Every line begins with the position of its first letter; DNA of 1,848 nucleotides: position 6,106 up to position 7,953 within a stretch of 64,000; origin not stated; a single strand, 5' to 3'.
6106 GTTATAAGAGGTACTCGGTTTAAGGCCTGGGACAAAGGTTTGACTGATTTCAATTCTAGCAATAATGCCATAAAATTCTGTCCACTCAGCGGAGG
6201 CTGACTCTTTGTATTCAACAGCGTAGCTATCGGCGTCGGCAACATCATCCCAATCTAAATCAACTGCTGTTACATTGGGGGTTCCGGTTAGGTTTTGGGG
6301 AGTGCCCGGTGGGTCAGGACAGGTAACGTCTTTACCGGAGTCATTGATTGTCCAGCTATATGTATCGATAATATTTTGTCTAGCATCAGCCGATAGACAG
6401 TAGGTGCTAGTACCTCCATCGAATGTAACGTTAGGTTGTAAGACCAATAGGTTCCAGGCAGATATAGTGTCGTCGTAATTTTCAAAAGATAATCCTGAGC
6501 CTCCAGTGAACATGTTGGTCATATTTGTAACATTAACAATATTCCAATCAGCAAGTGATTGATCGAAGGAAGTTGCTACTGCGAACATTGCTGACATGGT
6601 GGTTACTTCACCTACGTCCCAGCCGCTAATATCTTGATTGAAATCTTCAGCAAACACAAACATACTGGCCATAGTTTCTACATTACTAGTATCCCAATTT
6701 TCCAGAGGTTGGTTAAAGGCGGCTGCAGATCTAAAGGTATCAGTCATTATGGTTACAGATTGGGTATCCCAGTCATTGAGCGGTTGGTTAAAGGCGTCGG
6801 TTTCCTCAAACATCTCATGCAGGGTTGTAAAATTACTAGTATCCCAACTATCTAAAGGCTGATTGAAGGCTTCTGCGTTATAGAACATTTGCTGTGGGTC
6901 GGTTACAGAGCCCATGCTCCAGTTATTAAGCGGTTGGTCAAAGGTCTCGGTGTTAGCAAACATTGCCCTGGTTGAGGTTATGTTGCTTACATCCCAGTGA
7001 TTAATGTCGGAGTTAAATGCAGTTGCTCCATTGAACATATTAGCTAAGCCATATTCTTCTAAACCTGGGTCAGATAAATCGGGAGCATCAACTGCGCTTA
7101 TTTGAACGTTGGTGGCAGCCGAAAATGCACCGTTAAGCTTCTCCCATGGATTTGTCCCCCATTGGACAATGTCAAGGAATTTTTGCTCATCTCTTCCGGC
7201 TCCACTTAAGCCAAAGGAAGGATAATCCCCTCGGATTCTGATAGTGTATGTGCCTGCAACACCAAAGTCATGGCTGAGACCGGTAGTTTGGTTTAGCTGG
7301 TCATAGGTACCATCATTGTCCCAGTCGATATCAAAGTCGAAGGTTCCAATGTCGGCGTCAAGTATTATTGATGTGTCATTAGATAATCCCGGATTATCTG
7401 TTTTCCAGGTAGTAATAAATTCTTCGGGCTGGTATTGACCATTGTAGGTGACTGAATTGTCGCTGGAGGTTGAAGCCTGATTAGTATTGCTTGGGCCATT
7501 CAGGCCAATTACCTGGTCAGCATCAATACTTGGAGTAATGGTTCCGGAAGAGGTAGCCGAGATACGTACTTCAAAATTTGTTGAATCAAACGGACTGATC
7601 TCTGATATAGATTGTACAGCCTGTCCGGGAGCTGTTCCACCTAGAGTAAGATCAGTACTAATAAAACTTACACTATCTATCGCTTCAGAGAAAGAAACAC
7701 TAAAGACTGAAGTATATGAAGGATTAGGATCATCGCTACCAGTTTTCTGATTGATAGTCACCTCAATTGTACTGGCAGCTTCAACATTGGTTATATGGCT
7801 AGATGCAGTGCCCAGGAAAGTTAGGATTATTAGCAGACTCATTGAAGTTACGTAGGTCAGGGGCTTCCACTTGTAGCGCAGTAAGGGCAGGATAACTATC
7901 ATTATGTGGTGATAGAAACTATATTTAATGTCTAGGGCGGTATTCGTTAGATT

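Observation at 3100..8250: Histidine kinase whose sensor is a ~1,100-aa adhesin-like ectodomain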

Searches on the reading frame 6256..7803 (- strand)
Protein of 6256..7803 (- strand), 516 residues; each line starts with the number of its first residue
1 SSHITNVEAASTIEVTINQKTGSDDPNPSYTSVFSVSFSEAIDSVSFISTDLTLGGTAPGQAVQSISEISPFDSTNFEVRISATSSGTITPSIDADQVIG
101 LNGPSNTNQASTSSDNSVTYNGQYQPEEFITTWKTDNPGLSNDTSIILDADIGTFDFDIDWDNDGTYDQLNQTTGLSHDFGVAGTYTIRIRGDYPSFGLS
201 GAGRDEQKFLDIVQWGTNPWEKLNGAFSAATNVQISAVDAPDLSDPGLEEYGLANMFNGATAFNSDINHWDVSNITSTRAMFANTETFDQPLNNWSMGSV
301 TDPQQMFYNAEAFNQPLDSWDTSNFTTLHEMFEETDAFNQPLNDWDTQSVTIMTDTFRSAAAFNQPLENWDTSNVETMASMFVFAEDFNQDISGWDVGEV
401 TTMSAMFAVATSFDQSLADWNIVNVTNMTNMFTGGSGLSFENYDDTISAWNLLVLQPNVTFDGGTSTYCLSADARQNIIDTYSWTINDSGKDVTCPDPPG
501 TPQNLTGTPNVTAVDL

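Call 82: predict_structure(alignment_id=A5)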
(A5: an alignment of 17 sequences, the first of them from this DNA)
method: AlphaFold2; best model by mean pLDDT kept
length: 516 residues; sequences in the alignment: 17
mean_pLDDT: 80.9   pTM: 0.71
mean pLDDT of the five models: 80.9, 80.9, 80.2, 78.8, 78.5
residues with pLDDT >= 90: 273; 70-90: 121; 50-70: 57; < 50: 65
segments of 3 or more residues with pLDDT < 50: 1-13, 22-28, 98-123, 501-516
pLDDT, mean of each block of 10 residues (from residue 1): 25 56 47 70 65 75 75 67 72 57 35 32 67 92 87 81 86 89 93 76 79 89 88 88 76 88 91 93 93 93 96 92 97 94 95 97 93 98 93 96 96 94 97 88 97 98 94 97 96 76 43 40
secondary structure, 60 per line:
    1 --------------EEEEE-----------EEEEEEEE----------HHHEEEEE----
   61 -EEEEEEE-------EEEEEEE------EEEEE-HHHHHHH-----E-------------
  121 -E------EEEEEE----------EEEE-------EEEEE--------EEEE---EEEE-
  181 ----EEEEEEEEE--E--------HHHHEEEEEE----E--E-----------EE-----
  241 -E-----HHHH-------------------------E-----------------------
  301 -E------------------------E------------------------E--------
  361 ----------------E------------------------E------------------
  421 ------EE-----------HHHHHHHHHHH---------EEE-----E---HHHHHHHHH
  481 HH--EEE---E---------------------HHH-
elements in order: E15-19 E31-38 E52-56 E62-68 E76-82 E89-93 H95-101 E129-134 E145-148 E156-160 E169-172 E176-179 E185-193 H205-208 E209-214 H248-251 H440-450 E460-462 H472-482 E485-487

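Call 84: fold_search(model_id=the predicted structure, library=pdb)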
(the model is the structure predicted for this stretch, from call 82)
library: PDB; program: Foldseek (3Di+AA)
matches with E <= 10: 289; with E <= 0.001: 0
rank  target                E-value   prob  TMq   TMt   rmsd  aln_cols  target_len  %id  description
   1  5irl                  1.0e-01  0.33  0.15  0.11  13.1       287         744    8  Crystal structure of rabbit NOD2 SER mutant in an ADP-bound state (released 2016-06-29)
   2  1a4y_A                2.2e-01  0.12  0.12  0.13  15.0       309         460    7  RIBONUCLEASE INHIBITOR-ANGIOGENIN COMPLEX (released 1998-10-14)
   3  9y6s_8R               2.3e-01  0.16  0.15  0.20  15.7       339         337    8  96-nm repeat of the Leishmania tarentolae doublet microtubule (released 2025-12-17)
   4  4per_A                2.6e-01  0.16  0.15  0.16  14.3       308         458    9  Structure of Gallus gallus ribonuclease inhibitor complexed with Gallus gallus ribonuclease I (released 2014-06-25)
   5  5irm_C                2.8e-01  0.15  0.14  0.11  14.3       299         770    7  Crystal structure of rabbit NOD2 in an ADP-bound state (Crystal form2) (released 2016-06-29)
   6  3un9_C                3.3e-01  0.21  0.11  0.18  11.8       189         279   10  Crystal structure of an immune receptor (released 2012-03-28)
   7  5irm_A                3.6e-01  0.15  0.14  0.11  14.4       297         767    7  Crystal structure of rabbit NOD2 in an ADP-bound state (Crystal form2) (released 2016-06-29)
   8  3tsr_E                3.8e-01  0.20  0.17  0.19  13.2       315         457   10  X-ray structure of mouse ribonuclease inhibitor complexed with mouse ribonuclease 1 (released 2012-09-19)
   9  2ra1                  4.8e-01  0.15  0.09  0.12  18.2       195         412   12  Crystal structure of the N-terminal part of the bacterial S-layer protein SbsC (released 2008-08-19)
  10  4peq_B                5.0e-01  0.13  0.15  0.17  16.2       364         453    7  Structure of bovine ribonuclease inhibitor complexed with bovine ribonuclease I (released 2014-06-25)
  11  9xrl_0                5.5e-01  0.07  0.11  0.08  17.0       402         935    6  Structure of mouse cytoplasmic lattice (CPL) repeating unit (released 2026-03-18)
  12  5gzu_B                6.1e-01  0.63  0.11  0.07   4.9       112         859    9  Crystal Structure of Chitinase ChiW from Paenibacillus sp. str. FPU-7 Reveals a Novel Type of Bacterial Cell-Surface-E (released 2016-12-28)
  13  5djz_B                6.7e-01  0.63  0.12  0.45   5.4        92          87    8  Fc Heterodimer Design 7.8 D399M/Y407A + T366V/K409V (released 2016-03-30)
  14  9b62_G                7.0e-01  0.07  0.12  0.12  15.1       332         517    6  Human RANBP2/RAN(GTP)/RANGAP1-SUMO1/UBC9/CRM1/RAN(GTP) - composite map and model (released 2024-10-16)
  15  2ql1_A                7.0e-01  0.06  0.08  0.15  20.8       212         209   10  Structural Characterization of a Mutated, ADCC-Enhanced Human Fc Fragment (released 2008-04-01)
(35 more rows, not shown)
